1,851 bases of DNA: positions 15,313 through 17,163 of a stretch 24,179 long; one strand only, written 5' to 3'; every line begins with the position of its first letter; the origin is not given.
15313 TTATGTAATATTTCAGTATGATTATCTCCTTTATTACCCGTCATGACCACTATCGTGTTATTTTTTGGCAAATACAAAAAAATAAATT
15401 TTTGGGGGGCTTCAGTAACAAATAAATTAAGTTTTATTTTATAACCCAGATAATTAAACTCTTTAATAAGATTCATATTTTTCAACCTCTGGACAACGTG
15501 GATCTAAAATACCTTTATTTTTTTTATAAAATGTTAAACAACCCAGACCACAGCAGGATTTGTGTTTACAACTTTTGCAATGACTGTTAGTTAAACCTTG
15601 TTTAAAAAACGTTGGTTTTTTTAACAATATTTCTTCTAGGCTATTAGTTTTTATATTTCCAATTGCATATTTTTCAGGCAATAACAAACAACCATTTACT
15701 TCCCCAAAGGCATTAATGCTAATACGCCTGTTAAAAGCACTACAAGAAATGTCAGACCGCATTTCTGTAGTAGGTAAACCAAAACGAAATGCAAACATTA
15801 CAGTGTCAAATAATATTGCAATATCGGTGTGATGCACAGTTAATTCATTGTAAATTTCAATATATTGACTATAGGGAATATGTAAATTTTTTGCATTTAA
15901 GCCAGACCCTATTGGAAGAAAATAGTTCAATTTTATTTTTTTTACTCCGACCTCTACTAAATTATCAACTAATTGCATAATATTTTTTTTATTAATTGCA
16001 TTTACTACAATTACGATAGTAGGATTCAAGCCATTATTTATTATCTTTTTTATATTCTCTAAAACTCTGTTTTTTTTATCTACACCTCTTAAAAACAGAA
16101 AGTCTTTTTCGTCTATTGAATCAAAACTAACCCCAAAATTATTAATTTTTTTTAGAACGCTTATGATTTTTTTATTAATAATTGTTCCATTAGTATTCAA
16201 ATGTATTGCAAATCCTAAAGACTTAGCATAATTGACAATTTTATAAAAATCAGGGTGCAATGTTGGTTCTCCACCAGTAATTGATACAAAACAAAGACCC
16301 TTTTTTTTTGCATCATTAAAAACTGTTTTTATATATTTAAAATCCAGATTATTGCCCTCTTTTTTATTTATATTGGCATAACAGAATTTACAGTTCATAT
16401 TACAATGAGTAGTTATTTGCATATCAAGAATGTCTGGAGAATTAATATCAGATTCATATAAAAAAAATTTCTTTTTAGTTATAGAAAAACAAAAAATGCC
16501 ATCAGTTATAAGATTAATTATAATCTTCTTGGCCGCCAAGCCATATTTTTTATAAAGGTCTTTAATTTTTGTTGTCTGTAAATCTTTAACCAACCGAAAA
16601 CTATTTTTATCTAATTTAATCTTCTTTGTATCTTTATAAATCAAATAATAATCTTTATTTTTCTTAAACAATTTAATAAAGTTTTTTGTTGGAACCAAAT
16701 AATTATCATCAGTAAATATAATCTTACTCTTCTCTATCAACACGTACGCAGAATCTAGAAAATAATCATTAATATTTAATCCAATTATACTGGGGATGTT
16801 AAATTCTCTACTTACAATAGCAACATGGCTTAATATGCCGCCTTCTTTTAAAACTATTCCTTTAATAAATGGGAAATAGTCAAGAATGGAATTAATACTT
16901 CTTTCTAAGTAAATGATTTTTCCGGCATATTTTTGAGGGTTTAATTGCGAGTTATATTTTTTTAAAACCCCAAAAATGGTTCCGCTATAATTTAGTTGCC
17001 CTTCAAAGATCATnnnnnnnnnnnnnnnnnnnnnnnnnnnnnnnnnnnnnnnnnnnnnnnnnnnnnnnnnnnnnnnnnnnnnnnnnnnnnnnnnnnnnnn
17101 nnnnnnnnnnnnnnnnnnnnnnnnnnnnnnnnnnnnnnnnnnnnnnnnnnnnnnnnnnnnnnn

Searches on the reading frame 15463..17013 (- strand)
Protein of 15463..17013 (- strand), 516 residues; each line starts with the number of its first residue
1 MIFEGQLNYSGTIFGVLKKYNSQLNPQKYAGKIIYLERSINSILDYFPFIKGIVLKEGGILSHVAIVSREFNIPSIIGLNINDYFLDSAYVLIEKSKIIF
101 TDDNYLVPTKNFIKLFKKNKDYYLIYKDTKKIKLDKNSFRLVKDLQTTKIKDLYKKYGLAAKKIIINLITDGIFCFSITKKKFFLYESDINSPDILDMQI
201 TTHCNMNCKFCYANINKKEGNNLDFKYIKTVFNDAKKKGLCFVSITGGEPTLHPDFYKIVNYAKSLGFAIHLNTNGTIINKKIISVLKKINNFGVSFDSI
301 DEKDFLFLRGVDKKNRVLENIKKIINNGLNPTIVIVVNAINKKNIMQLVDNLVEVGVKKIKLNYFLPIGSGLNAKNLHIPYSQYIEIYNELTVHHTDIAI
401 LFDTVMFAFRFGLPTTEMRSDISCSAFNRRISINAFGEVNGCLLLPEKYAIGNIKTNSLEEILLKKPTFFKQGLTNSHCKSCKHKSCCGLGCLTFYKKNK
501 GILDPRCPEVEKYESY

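Call 5: search_protein_families(library=pfam, proteins=[window:15463-17013:-], max_evalue=0.01)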
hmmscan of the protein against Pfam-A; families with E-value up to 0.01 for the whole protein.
window:15463-17013:- (516 aa): 4 families
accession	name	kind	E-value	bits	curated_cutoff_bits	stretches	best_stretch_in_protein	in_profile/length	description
PF04055.27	Radical_SAM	-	3.6e-25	89.5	29.5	1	199-344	2-158/166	Radical SAM superfamily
PF00391.29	PEP-utilizers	-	3.8e-10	39.7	23.1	1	31-80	4-53/72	PEP-utilising enzyme, mobile domain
PF13186.11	SPASM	-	3.1e-06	27.8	21.5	1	424-482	1-66/67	Iron-sulfur cluster-binding domain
PF13353.11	Fer4_12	-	1.6e-05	25.6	22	1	202-279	13-94/137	4Fe-4S single cluster domain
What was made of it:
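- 16774..16923 (-): PEP-utilizers mobile (phospho-His swivel) domain, residues ~31-80, with the conserved GGxLSH63xAIVxRE motif. PF00391 E 3.8e-10 (call 5).
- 15982..16419 (-): Radical-SAM core, residues 199-344, with C204-x3-C208-x2-C211. PF04055 E 3.6e-25 (call 5).
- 15493..15744 (-): SPASM domain with the complete 7-Cys pattern C424-x12-G437-x4-C442 ... C479-x2-C482-x5-C488-x3-C492 ... C507. PF13186 (call 5).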

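Call 6: search_protein_families(library=ncbifam, proteins=[window:15463-17013:-], max_evalue=0.01)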
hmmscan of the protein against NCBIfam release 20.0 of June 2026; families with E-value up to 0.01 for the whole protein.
window:15463-17013:- (516 aa): 85 families (the best 25 are shown)
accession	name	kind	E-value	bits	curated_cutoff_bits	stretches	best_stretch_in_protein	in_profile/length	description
TIGR04055.1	rSAM_NirJ2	equivalog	3.7e-33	115.4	500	1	198-492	4-303/326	putative heme d1 biosynthesis radical SAM protein NirJ2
TIGR04317.1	W_rSAM_matur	equivalog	3.8e-30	105.2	380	1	198-488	8-319/349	tungsten cofactor oxidoreductase radical SAM maturase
TIGR02668.1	moaA_archaeal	equivalog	8e-28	97.3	325.25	1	196-447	12-270/303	GTP 3',8-cyclase MoaA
TIGR03962.1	mycofact_rSAM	equivalog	4.8e-27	95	265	1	187-495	5-316/339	mycofactocin radical SAM maturase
NF045574.1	sacti_mat_StsB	exception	5.3e-27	94.8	625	1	113-494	15-397/466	StsB family radical SAM/SPASM domain sactipeptide maturase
NF045646.2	rSAM_Se_TrsS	equivalog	1.3e-23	83.3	490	1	198-353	90-252/441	radical SAM (seleno)protein TrsS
TIGR04303.1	GeoRSP_rSAM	equivalog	1.4e-23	84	400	1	192-492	3-306/325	GeoRSP system radical SAM/SPASM protein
NF001199.0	PRK00164.2-1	equivalog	1.5e-23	83.5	231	1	196-355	14-178/308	GTP 3',8-cyclase MoaA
TIGR04251.1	SCM_rSAM_ScmF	equivalog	2.1e-23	83.3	400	1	199-371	9-188/353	SynChlorMet cassette radical SAM/SPASM protein ScmF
NF050035.1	rSAM_WgK_link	exception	2.8e-23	82.5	650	2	191-360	6-179/367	radical SAM/SPASM peptide maturase WgkB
NF038283.1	viperin_w_prok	equivalog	4.4e-23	81.8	180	1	199-385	7-210/281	viperin family antiviral radical SAM protein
TIGR02666.1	moaA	equivalog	1.9e-22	79.7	284.05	1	196-376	12-203/336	GTP 3',8-cyclase MoaA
TIGR04051.1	rSAM_NirJ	equivalog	2.1e-22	79.6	515.45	1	200-377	8-188/354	heme d1 biosynthesis radical SAM protein NirJ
TIGR04133.1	rSAM_w_lipo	hypoth_equivalog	2.8e-21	75.8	425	1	199-492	29-331/350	TIGR04133 family radical SAM/SPASM protein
TIGR04545.1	rSAM_ahbD_hemeb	equivalog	1.2e-20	74.3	500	1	198-392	4-202/339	heme b synthase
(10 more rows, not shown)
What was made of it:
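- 16483..16701 (-): RRE-like segment, residues ~105-177 (four strands then three helices in the model). The StsB HMM match begins at residue 113 (call 6).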

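Call 8: find_homologous_proteins(query=window:15463-17013:-)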
Query window:15463-17013:- (516 aa): 123 proteins with E <= 0.001 among 8000 candidates; the best 120 are listed.
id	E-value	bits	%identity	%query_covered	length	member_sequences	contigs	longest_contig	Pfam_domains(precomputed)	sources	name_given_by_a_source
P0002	0.0e+0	1150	100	100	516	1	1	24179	PF13186.12,PF04055.28,PF13353.12,PF00391.30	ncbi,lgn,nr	ncbi:MAG: radical SAM protein [Candidatus ainarchaeum sp.]|nr:radical SAM protein [Candidatus ainarc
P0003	6.6e-194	664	58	100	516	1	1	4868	PF04055.28,PF13353.12,PF00391.30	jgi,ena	-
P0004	6.5e-148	512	48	99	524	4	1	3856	PF04055.28,PF00391.30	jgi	-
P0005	1.8e-138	481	47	100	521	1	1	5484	PF13186.12,PF04055.28,PF13353.12,PF00391.30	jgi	-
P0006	3.4e-103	364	45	82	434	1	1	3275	PF04055.28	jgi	-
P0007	5.2e-73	265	44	59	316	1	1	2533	PF13186.12,PF04055.28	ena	-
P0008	1.3e-63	234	43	58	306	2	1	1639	PF04055.28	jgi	-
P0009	2.6e-29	121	28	59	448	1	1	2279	PF13186.12,PF04055.28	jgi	jgi:radical SAM protein with 4Fe4S-binding SPASM domain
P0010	1.5e-25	108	27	63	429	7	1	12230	PF13186.12,PF04055.28,PF13353.12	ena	-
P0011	4.2e-23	100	29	37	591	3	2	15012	PF04055.28,PF13353.12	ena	-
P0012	5.0e-22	97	60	17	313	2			PF00391.30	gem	-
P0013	3.0e-21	94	27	59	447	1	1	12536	PF13186.12,PF04055.28,PF13353.12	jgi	-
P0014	2.1e-20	91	28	61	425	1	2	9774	PF13186.12,PF04055.28,PF13353.12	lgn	-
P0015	1.4e-17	82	28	34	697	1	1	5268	PF13186.12,PF04055.28,PF13353.12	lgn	-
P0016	5.5e-17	80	25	66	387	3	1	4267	PF04055.28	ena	-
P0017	1.0e-16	79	27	58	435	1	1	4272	PF13186.12,PF04055.28,PF13353.12,PF19238.6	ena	-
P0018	1.9e-16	78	28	59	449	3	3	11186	PF13186.12,PF04055.28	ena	-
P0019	4.0e-16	77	27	58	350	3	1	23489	PF13186.12,PF04055.28,PF13353.12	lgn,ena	-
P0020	2.7e-15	74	27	61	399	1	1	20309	PF13186.12,PF04055.28,PF13353.12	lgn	-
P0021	2.8e-15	74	26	58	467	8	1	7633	PF13673.14,PF04055.28,PF13353.12,PF13508.14,PF00583.32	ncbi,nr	ncbi:MAG: GNAT family N-acetyltransferase [Nanoarchaeota archaeon]|nr:GNAT family N-acetyltransferas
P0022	7.7e-14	70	22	67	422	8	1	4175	PF13186.12,PF04055.28,PF13353.12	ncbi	ncbi:MAG: radical SAM protein, partial [Candidatus Hodarchaeales archaeon]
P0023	1.7e-13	68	26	58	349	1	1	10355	PF04055.28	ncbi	-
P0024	3.4e-13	67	23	56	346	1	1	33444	PF13186.12,PF04055.28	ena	-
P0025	1.6e-12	65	24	59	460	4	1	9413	PF04055.28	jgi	jgi:radical SAM protein with 4Fe4S-binding SPASM domain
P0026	2.1e-12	65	29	35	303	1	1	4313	PF04055.28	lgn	-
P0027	2.4e-12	65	31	37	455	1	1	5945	PF04055.28,PF13353.12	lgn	-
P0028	5.2e-12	64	28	58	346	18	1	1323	PF04055.28,PF13353.12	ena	-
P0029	7.5e-12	63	25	57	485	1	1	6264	PF13186.12,PF04055.28,PF13353.12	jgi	jgi:radical SAM protein with 4Fe4S-binding SPASM domain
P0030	1.1e-11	62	27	36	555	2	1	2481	PF04055.28,PF13353.12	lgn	-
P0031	1.5e-11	62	37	16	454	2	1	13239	PF04055.28,PF13353.12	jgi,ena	-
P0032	2.8e-11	61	26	61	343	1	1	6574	PF13186.12,PF04055.28,PF13353.12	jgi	jgi:radical SAM protein with 4Fe4S-binding SPASM domain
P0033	3.2e-11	61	28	33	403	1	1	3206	PF04055.28,PF13353.12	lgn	-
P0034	8.6e-11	59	26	77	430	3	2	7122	PF13186.12,PF04055.28,PF13353.12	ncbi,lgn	-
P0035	1.1e-10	59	26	71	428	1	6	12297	PF04055.28,PF13353.12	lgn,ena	-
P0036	1.6e-10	59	34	27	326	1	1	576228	PF04055.28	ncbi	-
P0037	2.0e-10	58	25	62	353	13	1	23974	PF04055.28,PF13353.12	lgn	-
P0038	2.6e-10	58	27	29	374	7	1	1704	PF04055.28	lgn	-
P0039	3.3e-10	58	37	18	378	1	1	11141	PF04055.28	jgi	-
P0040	3.8e-10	57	29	34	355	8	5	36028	PF04055.28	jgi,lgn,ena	jgi:MoaA/NifB/PqqE/SkfB family radical SAM enzyme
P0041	4.2e-10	57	26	46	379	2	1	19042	PF04055.28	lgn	-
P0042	4.3e-10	57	23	76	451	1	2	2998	PF13186.12,PF04055.28,PF05402.19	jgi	jgi:radical SAM protein with 4Fe4S-binding SPASM domain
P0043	6.2e-10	57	27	46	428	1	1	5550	PF13186.12,PF04055.28,PF13353.12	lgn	-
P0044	7.0e-10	56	23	52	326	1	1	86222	PF04055.28,PF13353.12,PF06463.19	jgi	jgi:cyclic pyranopterin phosphate synthase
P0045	9.5e-10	56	25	61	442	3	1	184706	PF13186.12,PF04055.28,PF13353.12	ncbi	-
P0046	1.0e-9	56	28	32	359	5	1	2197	PF04055.28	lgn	-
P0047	1.1e-9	56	25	56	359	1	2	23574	PF13186.12,PF04055.28,PF13353.12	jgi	-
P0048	3.1e-9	54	23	58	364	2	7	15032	PF13186.12,PF04055.28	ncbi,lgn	-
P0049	3.2e-9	54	32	31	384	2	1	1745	PF04055.28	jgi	-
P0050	6.4e-9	53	27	32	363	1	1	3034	PF04055.28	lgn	-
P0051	8.6e-9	53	33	18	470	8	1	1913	PF04055.28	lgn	-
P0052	1.0e-8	53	31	29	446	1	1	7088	PF04055.28,PF13353.12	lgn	-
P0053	1.1e-8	53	25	49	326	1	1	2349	PF04055.28,PF13353.12,PF06463.19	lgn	-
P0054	1.2e-8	52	26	36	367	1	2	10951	PF13186.12,PF04055.28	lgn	-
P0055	1.3e-8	52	25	49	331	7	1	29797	PF04055.28,PF06463.19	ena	-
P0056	1.8e-8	52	23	61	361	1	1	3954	PF13186.12,PF04055.28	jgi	jgi:radical SAM protein with 4Fe4S-binding SPASM domain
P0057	1.9e-8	52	25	60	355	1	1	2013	PF04055.28,PF13353.12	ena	-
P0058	2.4e-8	51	24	63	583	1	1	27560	PF13186.12,PF04055.28,PF13353.12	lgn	-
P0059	2.5e-8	51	26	58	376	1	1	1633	PF13186.12,PF04055.28,PF13353.12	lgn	-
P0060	2.6e-8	51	36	18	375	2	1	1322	PF04055.28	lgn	-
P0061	3.0e-8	51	30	24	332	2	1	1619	PF13186.12,PF04055.28,PF13353.12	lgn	-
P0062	3.0e-8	51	22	68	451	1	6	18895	PF13186.12,PF04055.28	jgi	jgi:radical SAM protein with 4Fe4S-binding SPASM domain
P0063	3.2e-8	51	32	32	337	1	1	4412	PF04055.28,PF13353.12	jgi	jgi:molybdenum cofactor biosynthesis enzyme MoaA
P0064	4.3e-8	51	29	30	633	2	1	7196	PF23545.2,PF04055.28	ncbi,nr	ncbi:MAG TPA: radical SAM protein [Phycisphaerae bacterium]|nr:radical SAM protein [Phycisphaerae ba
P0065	5.4e-8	50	29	37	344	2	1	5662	PF04055.28,PF13353.12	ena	-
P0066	7.6e-8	50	21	57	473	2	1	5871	PF13186.12,PF04055.28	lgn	-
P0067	8.6e-8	50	29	25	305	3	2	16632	PF13186.12,PF04055.28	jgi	jgi:MoaA/NifB/PqqE/SkfB family radical SAM enzyme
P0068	1.0e-7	49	26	23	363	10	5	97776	PF13186.12,PF04055.28,PF13353.12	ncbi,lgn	-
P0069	1.3e-7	49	26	36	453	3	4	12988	PF13186.12,PF04055.28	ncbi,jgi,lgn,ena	-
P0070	1.8e-7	49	30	34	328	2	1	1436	PF04055.28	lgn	-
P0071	2.5e-7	48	31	32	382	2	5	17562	PF04055.28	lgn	-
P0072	2.5e-7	48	29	55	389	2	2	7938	PF04055.28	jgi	jgi:radical SAM protein with 4Fe4S-binding SPASM domain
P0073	2.7e-7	48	26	34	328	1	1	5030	PF04055.28,PF06463.19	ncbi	-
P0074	2.8e-7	48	25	52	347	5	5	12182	PF04055.28,PF13353.12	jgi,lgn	jgi:MoaA/NifB/PqqE/SkfB family radical SAM enzyme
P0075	5.1e-7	47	21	53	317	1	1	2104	PF04055.28,PF13353.12,PF06463.19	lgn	-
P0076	5.8e-7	47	33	33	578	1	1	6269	PF23545.2,PF04055.28,PF13353.12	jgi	jgi:uncharacterized radical SAM superfamily Fe-S cluster-containing enzyme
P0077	7.3e-7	47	26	34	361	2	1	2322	PF04055.28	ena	-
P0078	1.2e-6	46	29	30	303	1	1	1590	PF04055.28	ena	-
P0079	1.3e-6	46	22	58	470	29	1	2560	PF04055.28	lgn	-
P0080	1.7e-6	45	25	31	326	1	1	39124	PF04055.28,PF13353.12,PF06463.19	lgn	-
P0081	2.3e-6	45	28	31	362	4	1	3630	PF04055.28,PF13353.12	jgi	-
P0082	2.5e-6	45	24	60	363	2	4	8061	PF13186.12,PF04055.28,PF13353.12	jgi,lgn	-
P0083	2.5e-6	45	32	33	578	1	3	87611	PF23545.2,PF04055.28,PF13353.12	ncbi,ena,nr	ncbi:MAG: radical SAM protein [Candidatus Lokiarchaeota archaeon]|nr:radical SAM protein [Candidatus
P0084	2.6e-6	45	27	30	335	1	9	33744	PF04055.28,PF13353.12,PF06463.19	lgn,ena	-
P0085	2.8e-6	45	33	22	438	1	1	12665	PF23545.2,PF04055.28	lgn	-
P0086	3.1e-6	44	26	33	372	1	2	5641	PF04055.28,PF13353.12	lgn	-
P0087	3.7e-6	44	22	48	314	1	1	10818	PF04055.28,PF13353.12,PF06463.19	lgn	-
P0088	4.0e-6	44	23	49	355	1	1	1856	PF04055.28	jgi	jgi:MoaA/NifB/PqqE/SkfB family radical SAM enzyme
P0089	4.4e-6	44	32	30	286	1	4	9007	PF04055.28,PF13353.12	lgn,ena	-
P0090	7.4e-6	43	23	56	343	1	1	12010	PF13186.12,PF04055.28,PF13353.12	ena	-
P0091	7.8e-6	43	38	15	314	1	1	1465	PF04055.28,PF13353.12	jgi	jgi:MoaA/NifB/PqqE/SkfB family radical SAM enzyme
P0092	8.5e-6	43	25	58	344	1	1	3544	PF13186.12,PF04055.28,PF13353.12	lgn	-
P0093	1.1e-5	43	24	56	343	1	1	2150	PF13186.12,PF04055.28,PF13353.12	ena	-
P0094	2.1e-5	42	39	15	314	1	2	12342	PF04055.28,PF13353.12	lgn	-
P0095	2.3e-5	42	24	34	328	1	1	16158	PF04055.28,PF06463.19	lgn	-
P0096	2.6e-5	41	23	61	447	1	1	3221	PF13186.12,PF04055.28,PF13353.12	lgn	-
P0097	2.6e-5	41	25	30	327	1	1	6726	PF04055.28,PF13353.12,PF06463.19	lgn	-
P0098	2.7e-5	41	29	27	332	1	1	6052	PF04055.28,PF13353.12,PF06463.19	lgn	-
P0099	2.9e-5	41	28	32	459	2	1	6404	PF23545.2,PF04055.28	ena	-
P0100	2.9e-5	41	26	58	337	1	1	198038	PF04055.28,PF13353.12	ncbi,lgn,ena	-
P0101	3.1e-5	41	29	25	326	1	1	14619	PF04055.28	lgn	-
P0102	3.5e-5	41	22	58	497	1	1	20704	PF04055.28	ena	-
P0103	3.6e-5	41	25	30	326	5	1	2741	PF04055.28,PF06463.19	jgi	jgi:cyclic pyranopterin phosphate synthase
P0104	3.7e-5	41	31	17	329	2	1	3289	PF04055.28,PF13353.12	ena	-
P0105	4.2e-5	41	27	30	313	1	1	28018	PF04055.28,PF13353.12,PF06463.19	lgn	-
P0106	4.6e-5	41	27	30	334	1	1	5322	PF04055.28,PF06463.19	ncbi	-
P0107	4.9e-5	41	25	30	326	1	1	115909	PF04055.28,PF13353.12,PF06463.19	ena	-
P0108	6.2e-5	40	24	30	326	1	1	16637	PF04055.28,PF13353.12,PF06463.19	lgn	-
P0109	6.4e-5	40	24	28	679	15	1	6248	PF23545.2,PF04055.28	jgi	-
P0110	6.7e-5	40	26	34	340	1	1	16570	PF04055.28,PF06463.19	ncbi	-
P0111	6.9e-5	40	36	21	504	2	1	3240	PF04055.28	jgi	jgi:organic radical activating enzyme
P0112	7.1e-5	40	25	66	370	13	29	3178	PF13186.12,PF04055.28,PF13353.12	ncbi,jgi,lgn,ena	jgi:radical SAM protein with 4Fe4S-binding SPASM domain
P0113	8.1e-5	40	22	59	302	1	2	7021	PF04055.28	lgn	-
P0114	8.5e-5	40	22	30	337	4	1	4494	PF04055.28,PF06463.19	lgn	-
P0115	9.0e-5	40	26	32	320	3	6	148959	PF04055.28,PF06463.19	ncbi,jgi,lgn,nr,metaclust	ncbi:GTP 3',8-cyclase MoaA [Candidatus Aminicenantes bacterium AC-708-M15]|nr:GTP 3',8-cyclase MoaA 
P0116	1.4e-4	39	28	30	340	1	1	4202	PF04055.28,PF06463.19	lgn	-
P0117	2.3e-4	38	25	37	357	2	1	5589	PF04055.28,PF13353.12,PF06463.19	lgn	-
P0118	3.8e-4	38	26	38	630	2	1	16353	PF04055.28,PF13353.12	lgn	-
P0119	4.2e-4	37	29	27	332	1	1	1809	PF04055.28,PF13353.12,PF06463.19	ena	-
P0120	5.5e-4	37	35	16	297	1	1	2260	PF04055.28,PF04432.19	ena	-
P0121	6.2e-4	37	28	30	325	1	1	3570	PF04055.28,PF06463.19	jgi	jgi:GTP 3',8-cyclase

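Call 10: find_encoding_contigs(protein=P0003, flank=10000)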
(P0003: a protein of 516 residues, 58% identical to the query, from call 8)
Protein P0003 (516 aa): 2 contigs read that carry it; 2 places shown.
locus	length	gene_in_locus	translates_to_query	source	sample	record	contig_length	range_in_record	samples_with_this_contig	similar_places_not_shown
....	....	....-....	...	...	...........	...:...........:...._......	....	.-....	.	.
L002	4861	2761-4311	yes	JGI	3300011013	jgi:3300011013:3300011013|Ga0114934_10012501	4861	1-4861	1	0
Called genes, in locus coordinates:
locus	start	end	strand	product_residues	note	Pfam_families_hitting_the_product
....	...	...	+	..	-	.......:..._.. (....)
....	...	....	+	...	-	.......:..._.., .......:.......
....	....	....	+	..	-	-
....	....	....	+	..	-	-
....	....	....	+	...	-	-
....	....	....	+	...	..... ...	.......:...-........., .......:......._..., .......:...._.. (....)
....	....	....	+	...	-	-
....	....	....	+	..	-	?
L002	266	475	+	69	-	PF13173:AAA_14 (weak)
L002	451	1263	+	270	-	PF13173:AAA_14, PF13635:DUF4143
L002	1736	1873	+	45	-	-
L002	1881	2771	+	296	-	-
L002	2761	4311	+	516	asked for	PF00391:PEP-utilizers, PF04055:Radical_SAM, PF13353:Fer4_12 (weak)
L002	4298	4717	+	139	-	-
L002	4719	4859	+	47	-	?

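Call 11: find_encoding_contigs(protein=P0004, flank=10000)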
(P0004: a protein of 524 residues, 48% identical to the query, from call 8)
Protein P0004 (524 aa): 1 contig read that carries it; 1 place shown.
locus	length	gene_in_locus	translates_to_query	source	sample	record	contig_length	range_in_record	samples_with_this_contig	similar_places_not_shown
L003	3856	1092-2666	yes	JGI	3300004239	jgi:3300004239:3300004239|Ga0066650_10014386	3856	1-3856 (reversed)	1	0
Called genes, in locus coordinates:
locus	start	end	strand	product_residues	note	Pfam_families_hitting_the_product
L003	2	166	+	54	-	?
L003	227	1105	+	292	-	PF04101:Glyco_tran_28_C (weak)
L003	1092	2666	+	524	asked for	PF00391:PEP-utilizers, PF04055:Radical_SAM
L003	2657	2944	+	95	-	-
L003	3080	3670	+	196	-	-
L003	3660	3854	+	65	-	?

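Call 12: find_encoding_contigs(protein=P0005, flank=10000)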
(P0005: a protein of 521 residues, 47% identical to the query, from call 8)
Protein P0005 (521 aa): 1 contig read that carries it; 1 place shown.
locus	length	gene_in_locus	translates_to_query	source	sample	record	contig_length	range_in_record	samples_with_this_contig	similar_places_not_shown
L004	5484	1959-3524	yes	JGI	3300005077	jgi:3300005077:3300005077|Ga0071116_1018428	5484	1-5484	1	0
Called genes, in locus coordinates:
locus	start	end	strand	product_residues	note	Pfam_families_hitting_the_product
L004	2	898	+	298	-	?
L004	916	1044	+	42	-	-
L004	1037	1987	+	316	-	-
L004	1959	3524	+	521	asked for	PF00391:PEP-utilizers, PF04055:Radical_SAM, PF13353:Fer4_12 (faint), PF13186:SPASM (weak)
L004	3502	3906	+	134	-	-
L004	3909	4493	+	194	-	-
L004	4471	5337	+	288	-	PF01636:APH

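Call 18: find_encoding_contigs(protein=P0006, flank=10000)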
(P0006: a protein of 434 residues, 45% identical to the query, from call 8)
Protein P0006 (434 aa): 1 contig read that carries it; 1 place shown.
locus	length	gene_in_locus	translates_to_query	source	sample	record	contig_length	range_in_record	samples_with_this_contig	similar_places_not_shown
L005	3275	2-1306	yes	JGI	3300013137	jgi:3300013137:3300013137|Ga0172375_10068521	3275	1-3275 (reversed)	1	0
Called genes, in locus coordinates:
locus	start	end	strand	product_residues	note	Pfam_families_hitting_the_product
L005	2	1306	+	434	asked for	PF04055:Radical_SAM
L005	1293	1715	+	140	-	-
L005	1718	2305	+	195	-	-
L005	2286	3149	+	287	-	PF01636:APH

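Call 19: find_encoding_contigs(protein=P0007, flank=10000)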
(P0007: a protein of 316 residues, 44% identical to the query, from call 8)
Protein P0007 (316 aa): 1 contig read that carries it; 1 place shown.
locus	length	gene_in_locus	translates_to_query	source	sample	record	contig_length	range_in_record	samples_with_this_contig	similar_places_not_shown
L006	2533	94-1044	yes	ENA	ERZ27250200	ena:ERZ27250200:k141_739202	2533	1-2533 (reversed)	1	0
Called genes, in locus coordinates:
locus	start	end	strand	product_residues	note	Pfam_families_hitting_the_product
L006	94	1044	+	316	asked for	PF04055:Radical_SAM, PF13186:SPASM (weak)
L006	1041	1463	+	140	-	-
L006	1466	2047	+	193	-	-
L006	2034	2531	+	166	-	?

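Call 29: find_related_loci(query=A2, collection=genome_contigs, flank=8000)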
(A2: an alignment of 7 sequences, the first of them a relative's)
Query A2 (516 aa) in genome_contigs; peptide patterns used: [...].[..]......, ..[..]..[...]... (x = any residue, [..] = any of these).
55 stretches matched a pattern; 5 encode a relative of the query (tblastn E <= 1e-3); 5 distinct loci.
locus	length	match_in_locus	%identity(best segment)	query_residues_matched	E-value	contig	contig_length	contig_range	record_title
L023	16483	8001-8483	28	184-339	5e-11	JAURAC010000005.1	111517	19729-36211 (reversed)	MAG: Candidatus Subterrananammoxibius californiae isolate Bin_309 NODE_5_length_111517_cov_21.952567, whole genome shotg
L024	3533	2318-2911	25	174-358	3e-10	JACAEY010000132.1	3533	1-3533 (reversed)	MAG: Nitrospirae bacterium isolate L.E.D.9 k119_2290363, whole genome shotgun sequence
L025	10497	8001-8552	23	193-365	1e-10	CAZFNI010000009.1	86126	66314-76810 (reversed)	MAG TPA_asm: uncultured Planctomycetales bacterium isolate SRP342105_co1_465 genome assembly, contig: NODE_333_length_86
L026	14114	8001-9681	25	192-365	6e-15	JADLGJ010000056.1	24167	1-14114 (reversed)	MAG: Candidatus Omnitrophota bacterium isolate SJ432 c_000000728817, whole genome shotgun sequence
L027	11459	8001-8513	26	200-358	1e-7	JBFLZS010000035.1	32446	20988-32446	MAG: Nitrospirota bacterium isolate MAG117 MAG117_35, whole genome shotgun sequence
